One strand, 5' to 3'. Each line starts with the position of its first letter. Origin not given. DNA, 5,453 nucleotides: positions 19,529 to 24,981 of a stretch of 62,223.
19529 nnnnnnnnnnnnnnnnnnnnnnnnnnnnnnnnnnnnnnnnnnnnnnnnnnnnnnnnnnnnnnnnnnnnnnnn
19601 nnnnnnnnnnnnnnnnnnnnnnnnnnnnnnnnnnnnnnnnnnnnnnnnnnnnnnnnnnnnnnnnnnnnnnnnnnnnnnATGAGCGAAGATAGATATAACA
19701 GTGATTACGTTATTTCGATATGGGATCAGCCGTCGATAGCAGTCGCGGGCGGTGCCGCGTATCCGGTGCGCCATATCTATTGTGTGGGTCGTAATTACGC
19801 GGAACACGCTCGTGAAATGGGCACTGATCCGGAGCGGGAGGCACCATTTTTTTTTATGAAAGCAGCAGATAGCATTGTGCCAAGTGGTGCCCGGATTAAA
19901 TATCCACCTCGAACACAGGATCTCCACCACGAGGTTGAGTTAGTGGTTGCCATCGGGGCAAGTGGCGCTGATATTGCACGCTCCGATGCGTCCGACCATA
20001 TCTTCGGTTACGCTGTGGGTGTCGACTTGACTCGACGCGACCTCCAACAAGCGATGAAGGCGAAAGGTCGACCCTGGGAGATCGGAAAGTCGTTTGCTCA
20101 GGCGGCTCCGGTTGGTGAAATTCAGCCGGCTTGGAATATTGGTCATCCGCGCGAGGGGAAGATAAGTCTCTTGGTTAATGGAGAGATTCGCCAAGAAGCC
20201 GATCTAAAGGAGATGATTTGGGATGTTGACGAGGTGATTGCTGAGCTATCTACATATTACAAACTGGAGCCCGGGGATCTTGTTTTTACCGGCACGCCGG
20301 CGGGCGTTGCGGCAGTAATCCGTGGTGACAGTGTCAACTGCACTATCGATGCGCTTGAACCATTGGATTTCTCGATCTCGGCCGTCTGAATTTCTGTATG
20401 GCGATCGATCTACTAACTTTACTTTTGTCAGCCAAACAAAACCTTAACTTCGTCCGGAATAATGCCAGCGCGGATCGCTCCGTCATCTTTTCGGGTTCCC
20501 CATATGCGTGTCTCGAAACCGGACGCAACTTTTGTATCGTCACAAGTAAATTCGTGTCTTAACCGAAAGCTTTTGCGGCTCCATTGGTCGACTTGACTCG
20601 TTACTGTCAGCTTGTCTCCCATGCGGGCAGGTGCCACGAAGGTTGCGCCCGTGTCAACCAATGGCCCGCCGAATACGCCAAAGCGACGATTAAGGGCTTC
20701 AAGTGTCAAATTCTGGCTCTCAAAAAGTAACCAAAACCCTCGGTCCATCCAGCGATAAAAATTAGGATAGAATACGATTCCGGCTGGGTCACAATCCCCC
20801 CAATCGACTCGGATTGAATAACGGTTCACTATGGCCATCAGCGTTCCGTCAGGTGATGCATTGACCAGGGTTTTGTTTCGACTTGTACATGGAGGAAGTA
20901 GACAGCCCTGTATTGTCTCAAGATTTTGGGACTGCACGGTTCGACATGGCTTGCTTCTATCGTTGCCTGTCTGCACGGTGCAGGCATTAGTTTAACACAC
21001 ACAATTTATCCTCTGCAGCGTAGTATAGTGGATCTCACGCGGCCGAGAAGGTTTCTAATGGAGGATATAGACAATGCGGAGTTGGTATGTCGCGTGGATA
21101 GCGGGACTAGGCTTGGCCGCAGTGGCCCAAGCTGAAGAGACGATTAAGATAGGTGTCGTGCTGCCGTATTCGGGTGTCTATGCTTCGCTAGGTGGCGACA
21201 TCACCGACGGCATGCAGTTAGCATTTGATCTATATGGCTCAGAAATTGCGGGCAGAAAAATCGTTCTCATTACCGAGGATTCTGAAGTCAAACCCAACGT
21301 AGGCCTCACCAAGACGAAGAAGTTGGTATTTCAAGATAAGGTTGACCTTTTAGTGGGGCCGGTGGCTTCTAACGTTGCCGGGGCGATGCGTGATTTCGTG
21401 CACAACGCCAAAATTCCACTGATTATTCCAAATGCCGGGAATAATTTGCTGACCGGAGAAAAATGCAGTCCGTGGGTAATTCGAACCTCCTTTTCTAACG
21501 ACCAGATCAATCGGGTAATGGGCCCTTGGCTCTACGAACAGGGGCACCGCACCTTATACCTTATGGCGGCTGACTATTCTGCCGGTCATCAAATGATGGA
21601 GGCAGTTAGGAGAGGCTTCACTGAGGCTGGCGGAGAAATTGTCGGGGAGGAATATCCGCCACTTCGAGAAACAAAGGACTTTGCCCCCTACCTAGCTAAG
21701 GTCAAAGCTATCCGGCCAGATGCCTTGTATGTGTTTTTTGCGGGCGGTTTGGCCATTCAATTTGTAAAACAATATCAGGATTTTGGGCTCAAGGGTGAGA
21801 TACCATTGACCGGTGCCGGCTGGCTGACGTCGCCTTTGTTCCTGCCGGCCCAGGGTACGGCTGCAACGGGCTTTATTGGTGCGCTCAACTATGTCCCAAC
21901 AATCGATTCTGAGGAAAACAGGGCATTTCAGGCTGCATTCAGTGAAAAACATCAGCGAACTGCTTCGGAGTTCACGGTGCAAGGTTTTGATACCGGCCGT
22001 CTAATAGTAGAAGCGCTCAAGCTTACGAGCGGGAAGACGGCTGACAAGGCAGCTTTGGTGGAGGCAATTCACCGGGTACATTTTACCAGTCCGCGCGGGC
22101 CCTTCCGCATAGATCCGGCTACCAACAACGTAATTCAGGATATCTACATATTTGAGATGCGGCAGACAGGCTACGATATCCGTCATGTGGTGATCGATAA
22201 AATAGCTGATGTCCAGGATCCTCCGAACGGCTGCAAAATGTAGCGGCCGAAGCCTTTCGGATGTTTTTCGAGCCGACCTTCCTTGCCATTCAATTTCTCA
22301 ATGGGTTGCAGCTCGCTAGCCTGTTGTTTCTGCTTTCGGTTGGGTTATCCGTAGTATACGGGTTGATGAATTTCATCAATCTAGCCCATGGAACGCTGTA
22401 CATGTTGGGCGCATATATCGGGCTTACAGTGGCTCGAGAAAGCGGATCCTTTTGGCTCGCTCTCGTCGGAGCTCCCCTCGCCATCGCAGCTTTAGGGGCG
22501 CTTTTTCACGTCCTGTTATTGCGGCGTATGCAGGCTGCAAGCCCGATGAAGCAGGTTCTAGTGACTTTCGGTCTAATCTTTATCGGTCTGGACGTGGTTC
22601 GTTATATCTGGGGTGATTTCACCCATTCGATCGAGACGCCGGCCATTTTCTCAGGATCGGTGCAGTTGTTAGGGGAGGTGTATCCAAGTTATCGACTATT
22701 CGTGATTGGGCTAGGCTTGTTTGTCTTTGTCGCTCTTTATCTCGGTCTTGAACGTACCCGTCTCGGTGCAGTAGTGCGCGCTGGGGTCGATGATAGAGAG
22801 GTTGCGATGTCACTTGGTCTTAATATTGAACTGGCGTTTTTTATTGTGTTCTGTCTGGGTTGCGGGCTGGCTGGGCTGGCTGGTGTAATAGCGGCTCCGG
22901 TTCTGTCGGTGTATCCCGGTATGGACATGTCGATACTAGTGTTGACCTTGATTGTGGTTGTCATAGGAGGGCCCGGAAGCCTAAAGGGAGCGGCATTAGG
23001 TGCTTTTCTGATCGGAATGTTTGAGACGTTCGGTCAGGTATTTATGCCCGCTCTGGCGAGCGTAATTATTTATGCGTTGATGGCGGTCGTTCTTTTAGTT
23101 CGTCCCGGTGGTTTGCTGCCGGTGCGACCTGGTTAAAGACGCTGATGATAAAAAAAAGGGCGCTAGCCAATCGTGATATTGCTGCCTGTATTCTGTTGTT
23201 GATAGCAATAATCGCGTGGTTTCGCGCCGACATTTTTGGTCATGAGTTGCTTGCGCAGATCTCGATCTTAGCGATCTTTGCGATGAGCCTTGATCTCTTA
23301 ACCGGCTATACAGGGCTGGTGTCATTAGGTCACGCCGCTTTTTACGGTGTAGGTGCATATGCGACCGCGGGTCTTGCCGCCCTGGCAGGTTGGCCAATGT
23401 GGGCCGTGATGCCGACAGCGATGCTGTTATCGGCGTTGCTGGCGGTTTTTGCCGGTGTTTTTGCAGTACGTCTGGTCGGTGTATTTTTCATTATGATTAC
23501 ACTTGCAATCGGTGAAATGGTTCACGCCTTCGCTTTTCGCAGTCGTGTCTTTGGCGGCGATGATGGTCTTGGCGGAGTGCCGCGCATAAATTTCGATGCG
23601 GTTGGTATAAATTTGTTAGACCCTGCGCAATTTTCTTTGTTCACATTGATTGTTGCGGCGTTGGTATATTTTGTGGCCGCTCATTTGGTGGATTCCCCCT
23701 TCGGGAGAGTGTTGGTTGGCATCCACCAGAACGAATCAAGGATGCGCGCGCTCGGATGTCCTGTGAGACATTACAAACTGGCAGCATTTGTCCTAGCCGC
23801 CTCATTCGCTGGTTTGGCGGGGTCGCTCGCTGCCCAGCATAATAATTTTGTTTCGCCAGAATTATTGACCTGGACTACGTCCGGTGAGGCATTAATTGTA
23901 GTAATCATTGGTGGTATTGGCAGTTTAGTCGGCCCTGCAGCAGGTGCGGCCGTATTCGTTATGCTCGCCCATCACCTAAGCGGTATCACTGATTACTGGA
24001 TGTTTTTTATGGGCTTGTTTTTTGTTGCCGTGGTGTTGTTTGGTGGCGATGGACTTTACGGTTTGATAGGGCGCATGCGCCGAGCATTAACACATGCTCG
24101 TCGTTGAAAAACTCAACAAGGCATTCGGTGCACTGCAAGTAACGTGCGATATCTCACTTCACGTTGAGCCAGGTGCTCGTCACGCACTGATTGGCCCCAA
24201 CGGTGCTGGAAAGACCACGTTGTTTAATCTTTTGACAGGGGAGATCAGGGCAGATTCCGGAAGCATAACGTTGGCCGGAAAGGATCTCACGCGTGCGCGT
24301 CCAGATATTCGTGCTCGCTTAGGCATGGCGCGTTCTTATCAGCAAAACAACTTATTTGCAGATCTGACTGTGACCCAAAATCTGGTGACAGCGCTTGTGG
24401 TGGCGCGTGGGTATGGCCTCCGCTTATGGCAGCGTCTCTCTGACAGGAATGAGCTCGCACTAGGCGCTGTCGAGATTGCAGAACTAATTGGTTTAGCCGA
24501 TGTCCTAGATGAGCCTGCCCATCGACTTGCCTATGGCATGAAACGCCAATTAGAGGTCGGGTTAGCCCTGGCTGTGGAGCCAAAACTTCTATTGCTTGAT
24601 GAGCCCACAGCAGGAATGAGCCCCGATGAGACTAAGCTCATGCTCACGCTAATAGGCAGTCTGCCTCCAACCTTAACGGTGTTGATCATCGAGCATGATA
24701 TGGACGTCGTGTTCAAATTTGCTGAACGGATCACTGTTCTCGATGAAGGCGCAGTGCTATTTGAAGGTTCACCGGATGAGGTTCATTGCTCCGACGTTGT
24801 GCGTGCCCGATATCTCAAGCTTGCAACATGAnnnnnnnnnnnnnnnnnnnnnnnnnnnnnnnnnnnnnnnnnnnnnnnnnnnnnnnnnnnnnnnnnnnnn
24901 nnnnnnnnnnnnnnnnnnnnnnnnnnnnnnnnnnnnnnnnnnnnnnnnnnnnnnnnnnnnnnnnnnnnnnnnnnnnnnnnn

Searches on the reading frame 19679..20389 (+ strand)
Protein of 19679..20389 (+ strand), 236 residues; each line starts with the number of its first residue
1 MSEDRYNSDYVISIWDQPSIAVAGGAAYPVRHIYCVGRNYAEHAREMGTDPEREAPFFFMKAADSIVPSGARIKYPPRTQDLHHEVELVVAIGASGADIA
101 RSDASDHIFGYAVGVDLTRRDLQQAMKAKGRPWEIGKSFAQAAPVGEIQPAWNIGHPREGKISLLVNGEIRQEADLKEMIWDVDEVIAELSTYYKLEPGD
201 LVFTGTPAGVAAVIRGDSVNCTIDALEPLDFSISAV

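Call 3: search_protein_families(library=pfam, proteins=[window:19679-20389:+], max_evalue=0.01)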
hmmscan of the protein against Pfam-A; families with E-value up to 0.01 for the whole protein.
window:19679-20389:+ (236 aa): 1 family
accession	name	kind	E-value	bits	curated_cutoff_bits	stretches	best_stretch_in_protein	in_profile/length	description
PF01557.24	FAA_hydrolase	-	2.1e-56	191.4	23.9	1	33-228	2-208/214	Fumarylacetoacetate (FAA) hydrolase C-terminal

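Call 4: search_protein_families(library=ncbifam, proteins=[window:19679-20389:+], max_evalue=0.01)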
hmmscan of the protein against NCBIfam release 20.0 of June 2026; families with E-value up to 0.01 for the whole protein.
window:19679-20389:+ (236 aa): 7 families
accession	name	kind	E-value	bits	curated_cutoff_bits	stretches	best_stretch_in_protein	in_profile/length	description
NF007967.0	PRK10691.1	equivalog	2.1e-46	158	201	1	27-224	13-210/219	fumarylacetoacetate hydrolase family protein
TIGR02303.1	HpaG-C-term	equivalog_domain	7.1e-38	130.4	276.4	1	31-231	43-240/245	4-hydroxyphenylacetate degradation bifunctional isomerase/decarboxylase, C-terminal subunit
NF053535.1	DhyDRhmHlse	equivalog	5.1e-31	108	500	1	30-218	70-255/284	2,4-didehydro-3-deoxy-L-rhamnonate hydrolase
NF011750.0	PRK15203.1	equivalog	2e-28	99.4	811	1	30-225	222-414/429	4-hydroxyphenylacetate degradation bifunctional isomerase/decarboxylase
NF009399.0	PRK12764.1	equivalog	3e-26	92.5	444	1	30-228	21-214/501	fumarylacetoacetate hydrolase family protein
TIGR02305.1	HpaG-N-term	equivalog_domain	3.5e-20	72.4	228.65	1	54-230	31-202/205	4-hydroxyphenylacetate degradation bifunctional isomerase/decarboxylase, N-terminal subunit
TIGR01266.1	fum_ac_acetase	equivalog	0.002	17.1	375.3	0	79-139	194-256/420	fumarylacetoacetase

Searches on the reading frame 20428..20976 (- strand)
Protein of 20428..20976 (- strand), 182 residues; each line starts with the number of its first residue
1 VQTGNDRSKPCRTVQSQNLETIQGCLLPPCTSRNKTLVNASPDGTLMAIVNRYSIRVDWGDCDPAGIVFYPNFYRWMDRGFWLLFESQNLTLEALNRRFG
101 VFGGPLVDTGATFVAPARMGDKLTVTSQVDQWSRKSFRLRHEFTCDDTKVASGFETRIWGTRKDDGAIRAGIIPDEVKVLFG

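Call 3: search_protein_families(library=pfam, proteins=[window:20428-20976:-], max_evalue=0.01)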
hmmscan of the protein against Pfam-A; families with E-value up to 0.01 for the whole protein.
window:20428-20976:- (182 aa): 2 families
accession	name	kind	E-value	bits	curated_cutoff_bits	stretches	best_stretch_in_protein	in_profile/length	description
PF13279.12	4HBT_2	-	5.3e-15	56.4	25.5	1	57-157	1-101/122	Thioesterase-like superfamily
PF03061.28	4HBT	-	9.6e-11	42.3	20.6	1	66-150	2-77/79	Thioesterase superfamily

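Call 4: search_protein_families(library=ncbifam, proteins=[window:20428-20976:-], max_evalue=0.01)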
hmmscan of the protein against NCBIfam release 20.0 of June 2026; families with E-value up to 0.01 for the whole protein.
window:20428-20976:- (182 aa): 4 families
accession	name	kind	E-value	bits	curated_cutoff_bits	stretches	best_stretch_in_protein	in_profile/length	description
TIGR00051.1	TIGR00051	subfamily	1.2e-11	44.9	68.7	1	55-151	2-96/117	YbgC/FadM family acyl-CoA thioesterase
TIGR02799.1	thio_ybgC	equivalog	8.8e-10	38.9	141.35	1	53-152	3-101/126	tol-pal system-associated acyl-CoA thioesterase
TIGR04098.1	LnmK_bifunc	domain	0.00048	19.5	100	0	114-152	64-102/270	LnmK family bifunctional acyltransferase/decarboxylase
NF008065.0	PRK10800.1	equivalog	0.0018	18.4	185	1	50-143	5-96/134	tol-pal system-associated acyl-CoA thioesterase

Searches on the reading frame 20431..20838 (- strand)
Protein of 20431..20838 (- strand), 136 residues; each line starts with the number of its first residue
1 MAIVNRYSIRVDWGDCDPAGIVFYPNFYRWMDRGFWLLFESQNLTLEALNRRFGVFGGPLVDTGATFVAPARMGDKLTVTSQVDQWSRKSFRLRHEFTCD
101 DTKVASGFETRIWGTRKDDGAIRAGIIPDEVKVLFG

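Call 98: search_solved_structures(query=window:20431-20838:-, max_evalue=0.001, show_alignments=1)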
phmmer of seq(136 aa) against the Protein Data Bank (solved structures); distinct sequences matched with E-value up to 0.001: 8.
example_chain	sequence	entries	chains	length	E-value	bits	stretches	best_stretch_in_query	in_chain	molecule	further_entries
5wh9_A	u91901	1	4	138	6.4e-20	75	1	7-135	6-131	4-hydroxybenzoyl-CoA thioesterase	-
1bvq_A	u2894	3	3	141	9.7e-18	67.9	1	9-98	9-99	PROTEIN (4-HYDROXYBENZOYL COA THIOESTERASE) | 4-hydroxybenzoyl-CoA Thioesterase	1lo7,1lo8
1lo9_A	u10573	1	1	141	4.9e-17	65.6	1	9-98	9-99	4-hydroxybenzoyl-CoA Thioesterase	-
3ck1_A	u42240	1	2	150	5.2e-09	39.6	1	3-108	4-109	Putative thioesterase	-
4k00_A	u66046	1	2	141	6.9e-07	32.7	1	7-97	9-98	1,4-dihydroxy-2-naphthoyl-CoA hydrolase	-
1z54_A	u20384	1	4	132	1.4e-05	28.5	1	9-112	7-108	probable thioesterase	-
5v10_A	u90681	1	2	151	1.6e-05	28.3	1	9-98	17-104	Uncharacterized protein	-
2hx5_A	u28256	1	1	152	9.2e-05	25.8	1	11-105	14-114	Hypothetical protein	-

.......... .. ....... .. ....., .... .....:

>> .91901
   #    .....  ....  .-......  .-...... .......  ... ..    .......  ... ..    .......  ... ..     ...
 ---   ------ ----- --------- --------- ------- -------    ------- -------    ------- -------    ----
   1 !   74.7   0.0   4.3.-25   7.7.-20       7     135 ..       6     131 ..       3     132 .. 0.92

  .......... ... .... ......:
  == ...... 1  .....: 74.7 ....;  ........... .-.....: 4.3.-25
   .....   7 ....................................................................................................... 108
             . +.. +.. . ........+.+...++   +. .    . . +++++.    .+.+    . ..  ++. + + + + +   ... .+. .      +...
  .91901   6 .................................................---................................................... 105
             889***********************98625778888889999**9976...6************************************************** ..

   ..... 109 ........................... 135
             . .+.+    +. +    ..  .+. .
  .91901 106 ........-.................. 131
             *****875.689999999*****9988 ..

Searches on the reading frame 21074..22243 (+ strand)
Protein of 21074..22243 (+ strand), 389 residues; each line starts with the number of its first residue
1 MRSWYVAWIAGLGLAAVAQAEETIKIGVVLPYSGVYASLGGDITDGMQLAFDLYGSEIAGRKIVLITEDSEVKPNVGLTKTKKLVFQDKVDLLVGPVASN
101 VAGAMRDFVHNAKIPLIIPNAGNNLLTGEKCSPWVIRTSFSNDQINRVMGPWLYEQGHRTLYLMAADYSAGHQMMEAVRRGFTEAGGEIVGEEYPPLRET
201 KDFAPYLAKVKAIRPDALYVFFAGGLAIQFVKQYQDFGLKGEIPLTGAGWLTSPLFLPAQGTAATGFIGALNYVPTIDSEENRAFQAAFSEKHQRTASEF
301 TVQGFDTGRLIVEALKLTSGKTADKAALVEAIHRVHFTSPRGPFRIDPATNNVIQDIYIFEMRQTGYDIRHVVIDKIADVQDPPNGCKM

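Call 3: search_protein_families(library=pfam, proteins=[window:21074-22243:+], max_evalue=0.01)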
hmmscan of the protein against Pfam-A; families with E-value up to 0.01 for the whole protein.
window:21074-22243:+ (389 aa): 3 families
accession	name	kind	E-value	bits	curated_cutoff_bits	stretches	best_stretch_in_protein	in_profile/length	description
PF13458.12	Peripla_BP_6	-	2.5e-83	281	31.7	1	23-365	1-341/343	Periplasmic binding protein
PF13433.12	Peripla_BP_5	-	6.3e-30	104.9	27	1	24-366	1-340/363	Periplasmic binding protein domain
PF01094.35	ANF_receptor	-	1.8e-13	50.7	25.4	1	58-362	20-350/353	Receptor family ligand binding region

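Call 4: search_protein_families(library=ncbifam, proteins=[window:21074-22243:+], max_evalue=0.01)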
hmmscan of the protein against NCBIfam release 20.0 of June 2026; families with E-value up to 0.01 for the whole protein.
window:21074-22243:+ (389 aa): 3 families
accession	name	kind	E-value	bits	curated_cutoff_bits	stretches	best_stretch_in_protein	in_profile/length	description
TIGR03407.1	urea_ABC_UrtA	exception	7.8e-28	97.4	492.75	1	24-367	1-344/361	urea ABC transporter substrate-binding protein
TIGR03669.1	urea_ABC_arch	equivalog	7.2e-23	81.2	494.8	1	24-363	1-337/375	urea ABC transporter substrate-binding protein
NF011933.0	PRK15404.1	subfamily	7.7e-15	54.8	477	1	11-350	15-348/370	high-affinity branched-chain amino acid ABC transporter substrate-binding protein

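Call 41: search_solved_structures(query=window:21074-22243:+, max_evalue=1e-10)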
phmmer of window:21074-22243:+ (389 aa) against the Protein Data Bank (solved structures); distinct sequences matched with E-value up to 1e-10: 23.
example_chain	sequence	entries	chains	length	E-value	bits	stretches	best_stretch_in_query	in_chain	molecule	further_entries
4zpj_A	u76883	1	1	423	2.3e-67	230.9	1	10-382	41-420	Extracellular ligand-binding receptor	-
4evq_A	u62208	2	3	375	1.6e-65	224.9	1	19-366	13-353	Putative ABC transporter subunit, substrate-binding component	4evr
4ey3_A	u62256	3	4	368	1e-58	202.5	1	19-384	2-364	Twin-arginine translocation pathway signal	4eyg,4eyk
4f06_A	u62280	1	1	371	3.5e-43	151.3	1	22-364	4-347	Extracellular ligand-binding receptor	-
4evs_A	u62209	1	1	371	5.7e-43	150.6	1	22-367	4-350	PUTATIVE ABC TRANSPORTER SUBUNIT, SUBSTRATE-BINDING COMPONENT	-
8tg1_A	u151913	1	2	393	2e-25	92.9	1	19-367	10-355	Extracellular ligand-binding receptor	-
3i09_A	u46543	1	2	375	3.8e-23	85.4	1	22-364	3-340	Periplasmic branched-chain amino acid-binding protein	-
3n0w_A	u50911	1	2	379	2.2e-22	82.8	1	22-322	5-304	ABC branched chain amino acid family transporter, periplasmic ligand binding protein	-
7s6e_A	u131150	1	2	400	2.2e-21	79.5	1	19-366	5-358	Urea ABC transporter, periplasmic urea-binding protein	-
7s6f_A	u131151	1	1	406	5.4e-19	71.7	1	18-361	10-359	Putative urea ABC transporter, urea binding protein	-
8hic_A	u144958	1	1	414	2.2e-18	69.7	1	18-364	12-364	Putative urea ABC transporter, substrate binding protein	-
3td9_A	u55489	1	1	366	1.1e-17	67.5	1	22-368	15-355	Branched chain amino acid ABC transporter, periplasmic amino acid-binding protein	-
3n0x_A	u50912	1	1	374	1.2e-17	67.3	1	51-363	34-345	Possible substrate binding protein of ABC transporter system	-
3nnd_B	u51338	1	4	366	1.4e-17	67.1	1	39-363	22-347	Possible substrate binding protein of ABC transporter system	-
7ylt_B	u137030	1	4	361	1e-15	60.9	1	24-274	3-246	Putative ABC transporter, substrate-binding protein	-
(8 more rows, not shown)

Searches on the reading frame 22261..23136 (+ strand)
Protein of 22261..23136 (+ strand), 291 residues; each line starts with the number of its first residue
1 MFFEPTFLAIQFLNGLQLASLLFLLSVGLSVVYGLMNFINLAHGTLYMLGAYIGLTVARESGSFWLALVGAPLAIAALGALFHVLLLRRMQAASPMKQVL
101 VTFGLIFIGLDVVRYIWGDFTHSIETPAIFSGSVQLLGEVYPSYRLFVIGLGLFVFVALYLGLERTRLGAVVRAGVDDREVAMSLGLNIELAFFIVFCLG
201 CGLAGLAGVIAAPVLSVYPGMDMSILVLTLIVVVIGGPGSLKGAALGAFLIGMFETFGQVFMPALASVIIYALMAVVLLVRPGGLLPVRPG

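Call 6: search_protein_families(library=pfam, proteins=[window:22261-23136:+], max_evalue=0.001)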
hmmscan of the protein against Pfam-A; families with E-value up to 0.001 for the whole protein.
window:22261-23136:+ (291 aa): 1 family
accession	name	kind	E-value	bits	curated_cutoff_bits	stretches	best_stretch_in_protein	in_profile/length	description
PF02653.21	BPD_transp_2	-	2e-33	116.1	26.8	1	12-278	2-269/269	Branched-chain amino acid transport system / permease component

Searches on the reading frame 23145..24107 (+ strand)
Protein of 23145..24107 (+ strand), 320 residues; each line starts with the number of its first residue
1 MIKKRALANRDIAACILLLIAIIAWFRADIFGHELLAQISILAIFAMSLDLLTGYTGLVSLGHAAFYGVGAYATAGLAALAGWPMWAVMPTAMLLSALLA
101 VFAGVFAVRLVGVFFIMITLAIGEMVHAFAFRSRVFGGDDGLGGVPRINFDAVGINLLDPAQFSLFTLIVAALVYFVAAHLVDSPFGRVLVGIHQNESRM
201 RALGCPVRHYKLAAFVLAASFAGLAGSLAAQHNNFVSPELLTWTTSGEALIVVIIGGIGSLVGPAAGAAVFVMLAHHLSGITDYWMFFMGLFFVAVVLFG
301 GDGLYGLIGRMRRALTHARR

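Call 6: search_protein_families(library=pfam, proteins=[window:23145-24107:+], max_evalue=0.001)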
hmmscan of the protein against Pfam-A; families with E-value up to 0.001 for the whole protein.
window:23145-24107:+ (320 aa): 1 family
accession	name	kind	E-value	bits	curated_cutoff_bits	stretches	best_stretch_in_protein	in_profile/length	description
PF02653.21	BPD_transp_2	-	1.8e-41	142.5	26.8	1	35-297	5-269/269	Branched-chain amino acid transport system / permease component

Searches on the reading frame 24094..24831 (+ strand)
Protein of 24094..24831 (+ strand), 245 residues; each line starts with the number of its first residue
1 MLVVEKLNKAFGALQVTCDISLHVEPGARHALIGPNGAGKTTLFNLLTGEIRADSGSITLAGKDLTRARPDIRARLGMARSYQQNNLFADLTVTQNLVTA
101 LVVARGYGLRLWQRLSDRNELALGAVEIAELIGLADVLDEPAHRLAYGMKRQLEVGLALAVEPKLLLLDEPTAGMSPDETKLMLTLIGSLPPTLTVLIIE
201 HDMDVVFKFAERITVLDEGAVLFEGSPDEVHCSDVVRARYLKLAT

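Call 6: search_protein_families(library=pfam, proteins=[window:24094-24831:+], max_evalue=0.001)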
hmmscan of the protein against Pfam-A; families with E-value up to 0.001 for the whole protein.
window:24094-24831:+ (245 aa): 2 families
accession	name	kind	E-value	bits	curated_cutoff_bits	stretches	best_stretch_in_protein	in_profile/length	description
PF00005.33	ABC_tran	-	9.9e-30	104.4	25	1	19-173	3-137/137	ABC transporter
PF13304.12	AAA_21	-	5.1e-08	33.8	27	0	30-47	2-19/304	AAA domain, putative AbiEii toxin, Type IV TA system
